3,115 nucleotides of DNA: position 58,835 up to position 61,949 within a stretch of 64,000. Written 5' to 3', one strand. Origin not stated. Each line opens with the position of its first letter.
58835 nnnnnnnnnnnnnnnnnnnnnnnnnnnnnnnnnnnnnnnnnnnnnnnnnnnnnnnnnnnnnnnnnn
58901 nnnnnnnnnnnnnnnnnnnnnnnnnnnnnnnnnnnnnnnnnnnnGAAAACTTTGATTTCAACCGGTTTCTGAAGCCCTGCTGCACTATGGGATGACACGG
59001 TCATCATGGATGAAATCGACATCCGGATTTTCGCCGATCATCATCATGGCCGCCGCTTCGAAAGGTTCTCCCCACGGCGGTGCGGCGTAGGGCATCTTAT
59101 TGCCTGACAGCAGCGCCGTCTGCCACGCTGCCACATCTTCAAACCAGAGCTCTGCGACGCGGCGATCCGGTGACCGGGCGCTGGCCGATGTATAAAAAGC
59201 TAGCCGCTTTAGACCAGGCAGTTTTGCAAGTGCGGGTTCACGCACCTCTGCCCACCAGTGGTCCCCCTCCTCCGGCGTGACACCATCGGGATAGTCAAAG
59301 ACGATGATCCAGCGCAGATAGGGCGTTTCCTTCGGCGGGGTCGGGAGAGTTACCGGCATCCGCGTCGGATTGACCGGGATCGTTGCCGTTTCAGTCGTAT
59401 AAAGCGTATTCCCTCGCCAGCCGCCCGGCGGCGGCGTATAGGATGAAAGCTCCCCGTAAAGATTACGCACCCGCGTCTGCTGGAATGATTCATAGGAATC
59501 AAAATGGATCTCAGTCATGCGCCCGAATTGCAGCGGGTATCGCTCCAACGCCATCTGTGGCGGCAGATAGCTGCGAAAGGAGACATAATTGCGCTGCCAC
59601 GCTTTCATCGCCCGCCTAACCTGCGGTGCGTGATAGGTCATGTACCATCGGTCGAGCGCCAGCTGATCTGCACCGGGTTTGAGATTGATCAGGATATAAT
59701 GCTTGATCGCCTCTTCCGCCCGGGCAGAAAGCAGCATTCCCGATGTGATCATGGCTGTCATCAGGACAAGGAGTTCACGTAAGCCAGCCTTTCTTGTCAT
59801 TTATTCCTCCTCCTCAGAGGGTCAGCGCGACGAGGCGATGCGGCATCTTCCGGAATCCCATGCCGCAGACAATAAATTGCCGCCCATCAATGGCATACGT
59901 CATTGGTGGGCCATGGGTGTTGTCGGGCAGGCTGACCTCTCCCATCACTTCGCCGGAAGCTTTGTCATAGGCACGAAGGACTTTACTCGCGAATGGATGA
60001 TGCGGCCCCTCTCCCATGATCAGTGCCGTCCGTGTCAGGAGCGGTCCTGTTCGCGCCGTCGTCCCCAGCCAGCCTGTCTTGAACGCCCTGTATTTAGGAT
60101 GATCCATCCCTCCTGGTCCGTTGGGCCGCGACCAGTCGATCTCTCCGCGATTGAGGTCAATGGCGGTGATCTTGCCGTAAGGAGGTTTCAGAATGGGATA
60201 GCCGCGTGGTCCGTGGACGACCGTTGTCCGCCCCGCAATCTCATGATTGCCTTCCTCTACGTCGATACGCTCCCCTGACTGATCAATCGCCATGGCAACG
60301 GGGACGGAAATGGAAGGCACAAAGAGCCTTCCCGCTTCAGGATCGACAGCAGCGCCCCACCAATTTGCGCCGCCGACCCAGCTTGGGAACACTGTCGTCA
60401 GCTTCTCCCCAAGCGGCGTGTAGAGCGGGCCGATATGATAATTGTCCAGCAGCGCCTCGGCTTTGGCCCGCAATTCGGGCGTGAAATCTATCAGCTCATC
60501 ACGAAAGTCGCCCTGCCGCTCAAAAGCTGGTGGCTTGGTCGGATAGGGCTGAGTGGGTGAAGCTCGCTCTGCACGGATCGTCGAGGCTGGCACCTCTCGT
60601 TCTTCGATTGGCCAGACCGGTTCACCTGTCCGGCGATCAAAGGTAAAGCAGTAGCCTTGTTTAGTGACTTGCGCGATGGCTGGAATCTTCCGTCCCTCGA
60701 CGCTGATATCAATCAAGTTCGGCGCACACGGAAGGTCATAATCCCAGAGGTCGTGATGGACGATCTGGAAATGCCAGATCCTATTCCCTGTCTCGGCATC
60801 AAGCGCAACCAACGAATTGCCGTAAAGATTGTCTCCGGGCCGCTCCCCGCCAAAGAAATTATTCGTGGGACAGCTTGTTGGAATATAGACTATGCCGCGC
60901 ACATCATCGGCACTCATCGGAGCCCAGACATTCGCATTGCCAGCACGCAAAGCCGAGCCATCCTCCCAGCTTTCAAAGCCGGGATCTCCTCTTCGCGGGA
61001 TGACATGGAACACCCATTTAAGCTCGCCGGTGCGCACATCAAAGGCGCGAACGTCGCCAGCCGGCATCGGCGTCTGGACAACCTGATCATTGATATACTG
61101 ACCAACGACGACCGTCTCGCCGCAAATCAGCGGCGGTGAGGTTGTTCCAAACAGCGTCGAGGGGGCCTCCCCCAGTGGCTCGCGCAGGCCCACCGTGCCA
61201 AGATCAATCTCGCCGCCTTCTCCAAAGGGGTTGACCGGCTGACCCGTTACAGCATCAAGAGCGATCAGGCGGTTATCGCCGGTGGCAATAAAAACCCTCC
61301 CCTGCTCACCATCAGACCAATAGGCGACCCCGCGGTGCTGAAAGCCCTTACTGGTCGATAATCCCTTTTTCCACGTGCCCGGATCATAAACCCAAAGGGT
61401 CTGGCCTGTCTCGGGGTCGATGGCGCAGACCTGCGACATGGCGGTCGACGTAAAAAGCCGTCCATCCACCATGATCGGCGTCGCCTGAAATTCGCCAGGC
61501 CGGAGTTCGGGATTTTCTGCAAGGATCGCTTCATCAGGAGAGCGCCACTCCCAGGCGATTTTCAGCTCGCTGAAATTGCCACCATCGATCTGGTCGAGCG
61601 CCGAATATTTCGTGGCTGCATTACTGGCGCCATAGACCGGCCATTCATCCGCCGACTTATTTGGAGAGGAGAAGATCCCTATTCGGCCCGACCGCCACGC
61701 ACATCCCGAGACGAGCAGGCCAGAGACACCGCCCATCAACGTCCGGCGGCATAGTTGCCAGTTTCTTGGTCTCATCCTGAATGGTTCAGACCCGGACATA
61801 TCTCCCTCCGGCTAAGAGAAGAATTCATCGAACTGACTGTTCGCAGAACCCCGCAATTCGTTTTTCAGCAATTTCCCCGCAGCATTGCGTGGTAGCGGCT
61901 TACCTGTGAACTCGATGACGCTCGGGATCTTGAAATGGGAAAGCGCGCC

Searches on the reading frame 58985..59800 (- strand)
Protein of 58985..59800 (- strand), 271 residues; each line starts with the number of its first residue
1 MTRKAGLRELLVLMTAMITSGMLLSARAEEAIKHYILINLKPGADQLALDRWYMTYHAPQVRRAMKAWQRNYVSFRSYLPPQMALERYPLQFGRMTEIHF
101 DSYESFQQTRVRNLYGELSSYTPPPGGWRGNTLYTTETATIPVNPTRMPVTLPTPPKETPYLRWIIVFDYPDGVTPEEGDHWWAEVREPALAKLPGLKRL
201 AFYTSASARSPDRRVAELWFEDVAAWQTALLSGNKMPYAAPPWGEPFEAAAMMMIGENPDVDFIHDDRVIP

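Call 6: search_protein_families(library=pfam, proteins=[window:58985-59800:-], max_evalue=0.01)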
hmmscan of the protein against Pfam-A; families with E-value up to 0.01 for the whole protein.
window:58985-59800:- (271 aa): 1 family
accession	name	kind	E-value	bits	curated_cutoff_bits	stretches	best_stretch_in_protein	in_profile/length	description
PF07110.17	EthD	-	5.5e-07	31.1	22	0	41-110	1-76/96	EthD domain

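Call 7: search_protein_families(library=ncbifam, proteins=[window:58985-59800:-], max_evalue=0.01)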
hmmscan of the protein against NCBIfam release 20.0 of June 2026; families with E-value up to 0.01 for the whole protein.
window:58985-59800:- (271 aa): 1 family
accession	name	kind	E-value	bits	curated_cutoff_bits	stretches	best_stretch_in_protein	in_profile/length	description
TIGR02118.1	TIGR02118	subfamily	1.1e-08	35.6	30.5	1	166-232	4-75/103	EthD family reductase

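Call 33: find_homologous_proteins(query=window:58985-59800:-)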
Query window:58985-59800:- (271 aa): 110 proteins with E <= 0.001 among 980 candidates.
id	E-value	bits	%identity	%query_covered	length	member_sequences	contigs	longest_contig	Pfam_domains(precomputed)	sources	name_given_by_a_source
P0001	2.3e-183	626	100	100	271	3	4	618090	PF07110.18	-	-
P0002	5.9e-130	451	73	100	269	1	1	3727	PF07110.18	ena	-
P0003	1.7e-109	384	61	99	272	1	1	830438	-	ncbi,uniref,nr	ncbi:hypothetical protein [Hyphococcus luteus]|uniref:EthD domain-containing protein n=1 Tax=Hyphoco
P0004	4.2e-108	379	60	96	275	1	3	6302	-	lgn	-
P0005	3.3e-107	376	64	91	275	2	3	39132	-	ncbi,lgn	-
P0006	2.2e-104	367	61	91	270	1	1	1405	-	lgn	-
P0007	9.8e-96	339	60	89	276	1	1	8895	PF07110.18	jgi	jgi:hypothetical protein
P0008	3.8e-95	337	62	89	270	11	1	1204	PF07110.18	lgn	-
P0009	5.0e-95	336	58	96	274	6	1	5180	-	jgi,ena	-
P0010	9.5e-95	335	60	89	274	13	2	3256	-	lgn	-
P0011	2.6e-94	334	57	97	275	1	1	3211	-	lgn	-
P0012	3.0e-94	334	55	100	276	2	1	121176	PF07110.18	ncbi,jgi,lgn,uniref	ncbi:MAG: hypothetical protein WC804_12885 [Sphingomonas sp.]|jgi:hypothetical protein|uniref:hypoth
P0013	4.1e-94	333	59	90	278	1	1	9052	PF07110.18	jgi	jgi:hypothetical protein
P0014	3.2e-93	330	60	89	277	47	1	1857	PF07110.18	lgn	-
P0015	5.4e-93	330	56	95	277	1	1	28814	PF07110.18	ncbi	-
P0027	5.3e-91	323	58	89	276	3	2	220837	-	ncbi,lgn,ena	-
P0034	1.6e-90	322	60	89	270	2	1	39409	PF07110.18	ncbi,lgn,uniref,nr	ncbi:hypothetical protein [Phenylobacterium sp.]|uniref:hypothetical protein n=1 Tax=Phenylobacteriu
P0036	3.6e-90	320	58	89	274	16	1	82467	PF07110.18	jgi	jgi:hypothetical protein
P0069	1.1e-85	306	58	89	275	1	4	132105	PF18232.9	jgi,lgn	jgi:hypothetical protein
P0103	8.6e-55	204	41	97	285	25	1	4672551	-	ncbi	ncbi:hypothetical protein ACVENA_12120 [Sphingopyxis sp. 550A]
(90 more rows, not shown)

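Call 34: find_encoding_contigs(protein=P0003, flank=10000, max_places=2)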
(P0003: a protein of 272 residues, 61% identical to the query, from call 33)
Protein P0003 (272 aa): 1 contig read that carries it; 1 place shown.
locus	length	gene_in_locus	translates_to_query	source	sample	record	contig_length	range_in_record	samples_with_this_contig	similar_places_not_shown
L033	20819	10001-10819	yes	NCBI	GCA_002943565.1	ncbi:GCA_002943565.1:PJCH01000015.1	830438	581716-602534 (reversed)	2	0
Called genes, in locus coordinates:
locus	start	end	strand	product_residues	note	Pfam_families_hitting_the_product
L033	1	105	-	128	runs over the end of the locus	PF02627:CMD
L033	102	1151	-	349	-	PF00135:COesterase (weak), PF20434:BD-FAE, PF07859:Abhydrolase_3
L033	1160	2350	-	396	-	PF00296:Bac_luciferase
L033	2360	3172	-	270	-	PF00561:Abhydrolase_1, PF12146:Hydrolase_4, PF12697:Abhydrolase_6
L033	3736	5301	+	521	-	PF02776:TPP_enzyme_N, PF00205:TPP_enzyme_M, PF02775:TPP_enzyme_C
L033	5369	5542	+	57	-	PF00725:3HCDH (weak)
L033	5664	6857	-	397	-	PF00155:Aminotran_1_2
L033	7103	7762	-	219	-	PF00440:TetR_N, PF21943:TetR_C_46 (faint)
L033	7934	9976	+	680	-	PF01011:PQQ, PF13360:PQQ_2 (faint)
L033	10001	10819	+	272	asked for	-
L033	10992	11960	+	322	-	-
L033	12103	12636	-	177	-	PF06863:DUF1254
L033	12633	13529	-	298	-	PF06742:DUF1214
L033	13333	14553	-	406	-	PF03403:PAF-AH_p_II (weak)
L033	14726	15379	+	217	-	PF00392:GntR, PF07729:FCD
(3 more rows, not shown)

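Call 35: find_encoding_contigs(protein=P0012, flank=10000, max_places=2)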
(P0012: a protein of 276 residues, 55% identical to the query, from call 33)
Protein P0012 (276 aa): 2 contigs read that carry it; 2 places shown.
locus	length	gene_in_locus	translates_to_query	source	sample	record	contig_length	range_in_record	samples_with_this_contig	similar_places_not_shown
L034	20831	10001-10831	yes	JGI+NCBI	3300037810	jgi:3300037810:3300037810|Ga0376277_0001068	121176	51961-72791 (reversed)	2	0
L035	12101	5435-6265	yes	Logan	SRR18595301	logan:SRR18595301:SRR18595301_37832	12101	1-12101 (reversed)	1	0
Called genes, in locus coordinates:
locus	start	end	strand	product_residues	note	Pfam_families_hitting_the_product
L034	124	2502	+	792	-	PF00577:Usher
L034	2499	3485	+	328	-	-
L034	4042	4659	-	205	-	PF00440:TetR_N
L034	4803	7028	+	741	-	PF07715:Plug, PF00593:TonB_dep_Rec_b-barrel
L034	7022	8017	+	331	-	PF10503:Esterase_PHB (weak), PF02230:Abhydrolase_2 (weak), PF00326:Peptidase_S9 (weak)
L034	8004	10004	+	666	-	PF01011:PQQ, PF13360:PQQ_2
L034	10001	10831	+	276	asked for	PF07110:EthD (faint)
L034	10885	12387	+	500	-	PF00501:AMP-binding, PF13193:AMP-binding_C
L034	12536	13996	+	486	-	PF06863:DUF1254, PF06742:DUF1214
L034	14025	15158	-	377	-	PF00924:MS_channel_2nd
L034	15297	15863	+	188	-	PF12802:MarR_2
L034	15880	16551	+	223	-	PF13761:DUF4166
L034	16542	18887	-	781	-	PF05610:DUF779, PF16177:ACAS_N, PF00501:AMP-binding, PF13193:AMP-binding_C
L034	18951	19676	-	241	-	PF09694:Gcw_chp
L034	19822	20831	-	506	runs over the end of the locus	PF00171:Aldedh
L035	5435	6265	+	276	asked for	PF07110:EthD (faint)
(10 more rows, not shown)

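Call 36: find_encoding_contigs(protein=P0027, flank=10000, max_places=2)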
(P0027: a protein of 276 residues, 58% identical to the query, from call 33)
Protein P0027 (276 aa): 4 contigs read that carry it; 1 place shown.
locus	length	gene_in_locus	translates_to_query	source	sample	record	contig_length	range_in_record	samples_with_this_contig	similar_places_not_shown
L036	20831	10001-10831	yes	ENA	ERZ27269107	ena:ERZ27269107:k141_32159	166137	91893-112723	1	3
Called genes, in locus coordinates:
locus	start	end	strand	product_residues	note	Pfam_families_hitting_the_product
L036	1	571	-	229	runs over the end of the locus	PF02627:CMD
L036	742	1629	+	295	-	PF00106:adh_short, PF13561:adh_short_C2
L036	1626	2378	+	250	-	PF00106:adh_short, PF08659:KR, PF13561:adh_short_C2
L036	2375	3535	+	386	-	PF02770:Acyl-CoA_dh_M, PF00441:Acyl-CoA_dh_1, PF08028:Acyl-CoA_dh_2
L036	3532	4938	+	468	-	PF06863:DUF1254, PF06742:DUF1214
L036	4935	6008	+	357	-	PF01636:APH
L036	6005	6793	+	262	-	PF00378:ECH_1, PF16113:ECH_2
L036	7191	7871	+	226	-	PF00392:GntR, PF07729:FCD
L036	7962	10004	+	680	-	PF01011:PQQ, PF13360:PQQ_2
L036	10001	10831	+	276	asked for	-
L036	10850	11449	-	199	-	PF00440:TetR_N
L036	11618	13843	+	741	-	PF07715:Plug, PF00593:TonB_dep_Rec_b-barrel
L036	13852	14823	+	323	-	PF10503:Esterase_PHB (weak), PF02230:Abhydrolase_2 (weak), PF00326:Peptidase_S9 (faint)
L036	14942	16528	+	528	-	PF00501:AMP-binding, PF13193:AMP-binding_C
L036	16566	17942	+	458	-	PF06863:DUF1254, PF06742:DUF1214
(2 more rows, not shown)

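Call 54: search_solved_structures(query=window:58985-59800:-, max_evalue=0.1)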
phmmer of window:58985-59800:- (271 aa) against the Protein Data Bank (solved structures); distinct sequences matched with E-value up to 0.1: 4.
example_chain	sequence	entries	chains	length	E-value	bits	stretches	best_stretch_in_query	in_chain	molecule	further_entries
4d4f_A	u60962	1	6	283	0.0041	20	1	163-246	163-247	CHALCONE ISOMERASE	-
4d06_A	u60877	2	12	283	0.0064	19.4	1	163-245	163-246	CHALCONE ISOMERASE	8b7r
3zph_A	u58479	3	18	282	0.0064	19.4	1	163-245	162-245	CHALCONE ISOMERASE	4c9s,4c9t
8b7u_A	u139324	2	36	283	0.026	17.4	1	163-245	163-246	Chalcone isomerase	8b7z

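Call 94: find_encoding_contigs(protein=P0034, flank=10000, max_places=1)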
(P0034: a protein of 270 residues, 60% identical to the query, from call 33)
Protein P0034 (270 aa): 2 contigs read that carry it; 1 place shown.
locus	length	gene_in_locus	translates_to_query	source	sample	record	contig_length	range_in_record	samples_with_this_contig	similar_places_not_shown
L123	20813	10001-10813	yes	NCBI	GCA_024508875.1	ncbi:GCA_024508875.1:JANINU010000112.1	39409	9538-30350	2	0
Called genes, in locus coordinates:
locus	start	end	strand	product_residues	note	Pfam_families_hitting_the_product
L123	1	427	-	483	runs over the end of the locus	PF00295:Glyco_hydro_28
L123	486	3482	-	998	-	PF07715:Plug, PF00593:TonB_dep_Rec_b-barrel, PF14905:OMP_b-brl_3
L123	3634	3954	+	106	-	PF13560:HTH_31, PF12844:HTH_19 (weak), PF01381:HTH_3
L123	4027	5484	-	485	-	PF01738:DLH (weak), PF08548:Peptidase_M10_C (weak), PF00353:HemolysinCabind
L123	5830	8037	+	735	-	PF07715:Plug, PF00593:TonB_dep_Rec_b-barrel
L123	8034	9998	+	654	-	PF01011:PQQ, PF13360:PQQ_2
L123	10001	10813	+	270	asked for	PF07110:EthD (faint)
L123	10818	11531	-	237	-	PF00392:GntR, PF07729:FCD (weak)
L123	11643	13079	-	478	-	PF01232:Mannitol_dh, PF08125:Mannitol_dh_C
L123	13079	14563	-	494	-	PF08666:SAF, PF04295:GD_AH_second, PF20629:GD_AH_C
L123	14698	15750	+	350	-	PF00356:LacI, PF00532:Peripla_BP_1, PF13407:Peripla_BP_4, PF13377:Peripla_BP_3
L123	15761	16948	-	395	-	PF06965:Na_H_antiport_1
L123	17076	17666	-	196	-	PF00440:TetR_N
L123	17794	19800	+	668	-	PF00578:AhpC-TSA (weak), PF03712:Cu2_monoox_C (weak), PF00036:EF-hand_1 (faint), PF13202:EF-hand_5 (faint), PF13405:EF-hand_6 (faint)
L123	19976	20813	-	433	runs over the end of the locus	PF00083:Sugar_tr (weak), PF07690:MFS_1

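Call 95: find_encoding_contigs(protein=P0036, flank=10000, max_places=1)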
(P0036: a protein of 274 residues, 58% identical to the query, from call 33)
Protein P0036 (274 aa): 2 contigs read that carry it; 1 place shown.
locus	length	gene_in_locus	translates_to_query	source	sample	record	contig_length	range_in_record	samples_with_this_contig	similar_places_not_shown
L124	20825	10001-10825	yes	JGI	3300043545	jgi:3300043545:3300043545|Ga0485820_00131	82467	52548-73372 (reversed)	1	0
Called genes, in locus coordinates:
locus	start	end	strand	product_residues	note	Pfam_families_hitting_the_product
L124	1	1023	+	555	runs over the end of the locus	PF00083:Sugar_tr, PF07690:MFS_1, PF00083:Sugar_tr (weak)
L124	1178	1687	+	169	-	PF13302:Acetyltransf_3 (faint), PF00583:Acetyltransf_1, PF13508:Acetyltransf_7 (weak)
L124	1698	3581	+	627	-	PF16177:ACAS_N, PF00501:AMP-binding, PF13193:AMP-binding_C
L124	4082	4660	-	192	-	PF00440:TetR_N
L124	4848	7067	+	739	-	PF07715:Plug, PF00593:TonB_dep_Rec_b-barrel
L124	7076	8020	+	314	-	PF02230:Abhydrolase_2 (faint), PF10503:Esterase_PHB, PF00326:Peptidase_S9 (weak)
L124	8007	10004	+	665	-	PF01011:PQQ, PF13360:PQQ_2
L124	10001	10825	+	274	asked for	PF07110:EthD (faint)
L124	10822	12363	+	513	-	PF00501:AMP-binding, PF13193:AMP-binding_C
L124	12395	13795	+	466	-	PF06863:DUF1254, PF06742:DUF1214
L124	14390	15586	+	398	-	PF13356:Arm-DNA-bind_3, PF22022:Phage_int_M, PF00589:Phage_integrase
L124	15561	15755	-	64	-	PF12728:HTH_17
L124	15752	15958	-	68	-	PF05930:Phage_AlpA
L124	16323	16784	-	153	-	PF01978:TrmB (weak), PF01047:MarR, PF12802:MarR_2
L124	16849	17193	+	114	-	-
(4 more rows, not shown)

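Call 96: find_encoding_contigs(protein=P0069, flank=10000, max_places=1)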
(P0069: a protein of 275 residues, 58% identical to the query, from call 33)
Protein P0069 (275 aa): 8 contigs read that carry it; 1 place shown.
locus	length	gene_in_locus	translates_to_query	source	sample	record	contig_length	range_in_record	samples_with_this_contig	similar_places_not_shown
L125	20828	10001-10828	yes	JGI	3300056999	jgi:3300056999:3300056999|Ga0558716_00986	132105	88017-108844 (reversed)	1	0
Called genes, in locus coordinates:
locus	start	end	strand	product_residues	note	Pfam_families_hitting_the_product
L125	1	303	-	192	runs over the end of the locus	PF00578:AhpC-TSA (weak), PF02630:SCO1-SenC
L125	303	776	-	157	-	PF04314:LpqE-like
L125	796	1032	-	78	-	-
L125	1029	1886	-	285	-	PF01965:DJ-1_PfpI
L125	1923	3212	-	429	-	PF01965:DJ-1_PfpI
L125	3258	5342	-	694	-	PF07715:Plug, PF00593:TonB_dep_Rec_b-barrel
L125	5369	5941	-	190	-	PF10003:DUF2244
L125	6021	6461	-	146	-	-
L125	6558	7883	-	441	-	PF06863:DUF1254, PF06742:DUF1214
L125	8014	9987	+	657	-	PF01011:PQQ, PF13360:PQQ_2 (weak)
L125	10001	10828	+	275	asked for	PF18232:Chalcone_N (weak)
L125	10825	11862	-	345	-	PF00144:Beta-lactamase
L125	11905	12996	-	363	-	PF00144:Beta-lactamase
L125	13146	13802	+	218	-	PF00440:TetR_N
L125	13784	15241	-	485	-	PF03972:MmgE_PrpD_N, PF19305:MmgE_PrpD_C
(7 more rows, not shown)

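Call 97: find_encoding_contigs(protein=P0103, flank=10000, max_places=1)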
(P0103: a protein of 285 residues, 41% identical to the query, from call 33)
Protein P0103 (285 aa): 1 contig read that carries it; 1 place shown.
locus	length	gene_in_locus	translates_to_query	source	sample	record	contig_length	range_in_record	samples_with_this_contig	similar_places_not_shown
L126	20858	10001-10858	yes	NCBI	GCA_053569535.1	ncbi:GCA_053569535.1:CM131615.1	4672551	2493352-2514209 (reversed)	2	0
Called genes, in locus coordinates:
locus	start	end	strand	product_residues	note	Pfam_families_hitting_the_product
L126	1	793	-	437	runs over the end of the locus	PF00753:Lactamase_B, PF12706:Lactamase_B_2 (weak), PF14863:Alkyl_sulf_dimr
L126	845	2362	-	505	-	PF00041:fn3 (weak), PF00144:Beta-lactamase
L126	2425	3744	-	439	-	PF06863:DUF1254, PF06742:DUF1214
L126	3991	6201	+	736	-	PF07715:Plug, PF00593:TonB_dep_Rec_b-barrel, PF14905:OMP_b-brl_3 (weak)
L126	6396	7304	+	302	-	PF00135:COesterase, PF20434:BD-FAE, PF07859:Abhydrolase_3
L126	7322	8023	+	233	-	PF00392:GntR, PF07729:FCD (faint)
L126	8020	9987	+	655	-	PF01011:PQQ, PF13360:PQQ_2 (weak)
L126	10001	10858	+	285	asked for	-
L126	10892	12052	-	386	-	PF08238:Sel1, PF05036:SPOR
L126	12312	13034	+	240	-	PF01656:CbiA, PF02374:ArsA_ATPase (faint), PF07015:VirC1 (weak), PF09140:MipZ (faint), PF10609:ParA (faint), PF13614:AAA_31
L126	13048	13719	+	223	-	-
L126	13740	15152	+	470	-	PF12895:ANAPC3 (weak), PF13432:TPR_16 (weak), PF14559:TPR_19 (weak), PF05036:SPOR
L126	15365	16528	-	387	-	-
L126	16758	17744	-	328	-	-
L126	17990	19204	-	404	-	PF12890:DHOase, PF01979:Amidohydro_1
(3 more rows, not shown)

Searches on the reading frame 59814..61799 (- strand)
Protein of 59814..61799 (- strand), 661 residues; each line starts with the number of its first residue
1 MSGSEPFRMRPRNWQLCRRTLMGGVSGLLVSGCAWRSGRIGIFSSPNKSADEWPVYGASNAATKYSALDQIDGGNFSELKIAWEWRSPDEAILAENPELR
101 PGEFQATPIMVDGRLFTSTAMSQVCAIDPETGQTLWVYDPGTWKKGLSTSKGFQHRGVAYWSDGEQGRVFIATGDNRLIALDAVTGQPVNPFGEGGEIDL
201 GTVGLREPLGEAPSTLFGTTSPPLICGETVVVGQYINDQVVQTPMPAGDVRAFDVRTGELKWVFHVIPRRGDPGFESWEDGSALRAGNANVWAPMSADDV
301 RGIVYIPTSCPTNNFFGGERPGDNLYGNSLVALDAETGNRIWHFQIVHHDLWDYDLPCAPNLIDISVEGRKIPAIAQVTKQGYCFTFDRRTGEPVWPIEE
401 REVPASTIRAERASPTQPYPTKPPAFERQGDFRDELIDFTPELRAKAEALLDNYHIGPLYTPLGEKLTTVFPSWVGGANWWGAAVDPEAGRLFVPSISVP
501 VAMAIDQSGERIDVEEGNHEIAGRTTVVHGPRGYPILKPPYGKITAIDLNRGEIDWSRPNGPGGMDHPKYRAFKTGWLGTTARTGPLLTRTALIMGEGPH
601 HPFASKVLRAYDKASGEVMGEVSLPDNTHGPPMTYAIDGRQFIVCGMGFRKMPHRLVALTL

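Call 6: search_protein_families(library=pfam, proteins=[window:59814-61799:-], max_evalue=0.01)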
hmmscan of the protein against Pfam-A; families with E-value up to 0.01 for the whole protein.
window:59814-61799:- (661 aa): 2 families
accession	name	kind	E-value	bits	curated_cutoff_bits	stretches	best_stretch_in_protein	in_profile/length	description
PF01011.28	PQQ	-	3e-193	644.2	26.7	1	53-643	1-595/595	Glucose/ethanol/alcohol dehydrogenase, beta-propeller domain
PF13360.13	PQQ_2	-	6.5e-17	62.4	27.6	2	165-396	32-193/233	Outer membrane protein assembly factor BamB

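Call 7: search_protein_families(library=ncbifam, proteins=[window:59814-61799:-], max_evalue=0.01)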
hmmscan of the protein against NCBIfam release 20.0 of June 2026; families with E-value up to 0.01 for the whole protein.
window:59814-61799:- (661 aa): 6 families
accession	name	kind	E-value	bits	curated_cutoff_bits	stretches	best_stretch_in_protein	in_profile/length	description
TIGR03074.1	PQQ_membr_DH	subfamily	8.8e-127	424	832.65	1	45-648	149-764/783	membrane-bound PQQ-dependent dehydrogenase, glucose/quinate/shikimate family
TIGR04528.1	acido_non_PQQ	subfamily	1.1e-63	215.7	650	2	49-395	2-310/493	acido-empty-quinoprotein group A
TIGR03075.1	PQQ_enz_alc_DH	subfamily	1.1e-60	205.7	480.05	2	47-394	15-338/530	PQQ-dependent dehydrogenase, methanol/ethanol family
TIGR03300.1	assembly_YfgL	equivalog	6e-11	41.6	285.2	1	105-188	58-127/377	outer membrane protein assembly factor BamB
NF008351.0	PRK11138.1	equivalog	1.3e-09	37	423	1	107-189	64-143/394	outer membrane protein assembly factor BamB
NF041516.1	PA2928_fam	subfamily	0.0018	17.7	70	0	117-136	64-83/376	PA2928 family protein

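Call 52: search_solved_structures(query=window:59814-61799:-, max_evalue=1e-10)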
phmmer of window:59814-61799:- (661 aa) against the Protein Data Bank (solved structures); distinct sequences matched with E-value up to 1e-10: 26.
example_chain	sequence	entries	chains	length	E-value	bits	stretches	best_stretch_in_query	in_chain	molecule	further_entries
1kb0_A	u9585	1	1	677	2.2e-38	135.5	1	50-393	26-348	quinohemoprotein alcohol dehydrogenase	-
1kv9_A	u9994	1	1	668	1.1e-33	120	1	47-395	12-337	TYPE II QUINOHEMOPROTEIN ALCOHOL DEHYDROGENASE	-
8gy2_A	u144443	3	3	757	1.1e-32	116.7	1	41-393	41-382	Alcohol dehydrogenase (quinone), dehydrogenase subunit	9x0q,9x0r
22vi_A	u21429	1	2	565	5.1e-30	107.9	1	47-360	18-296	Quinohemoprotein alcohol dehydrogenase ADH-IIG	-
1yiq_A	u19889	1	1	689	2.6e-28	102.2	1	47-394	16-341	Quinohemoprotein alcohol dehydrogenase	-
4mh1_A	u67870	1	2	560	1.2e-24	90.2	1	47-364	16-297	Sorbose dehydrogenase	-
6zcv_A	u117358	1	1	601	1e-20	77.1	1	27-393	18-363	Quinoprotein ethanol dehydrogenase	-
6dam_A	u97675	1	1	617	1.7e-20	76.4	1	48-394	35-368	Lanthanide-dependent methanol dehydrogenase XoxF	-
6zcw_A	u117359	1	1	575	4e-20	75.2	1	59-393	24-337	Quinoprotein ethanol dehydrogenase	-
4tqo_B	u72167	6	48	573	2.7e-19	72.5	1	50-395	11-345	Methanol dehydrogenase protein, large subunit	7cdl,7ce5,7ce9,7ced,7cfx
4mae_A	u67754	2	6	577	9.9e-19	70.6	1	48-395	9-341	Methanol dehydrogenase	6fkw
6oc5_A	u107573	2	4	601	1.5e-16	63.4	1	59-395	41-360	Lanthanide-dependent methanol dehydrogenase XoxF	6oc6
7o6z_A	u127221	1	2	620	2.8e-16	62.5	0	322-393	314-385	Methanol dehydrogenase (Cytochrome c) subunit 1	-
9ism_A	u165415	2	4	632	1.3e-15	60.3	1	46-394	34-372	Methanol dehydrogenase, alpha subunit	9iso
1w6s_A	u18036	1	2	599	2.5e-15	59.3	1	47-393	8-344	METHANOL DEHYDROGENASE SUBUNIT 1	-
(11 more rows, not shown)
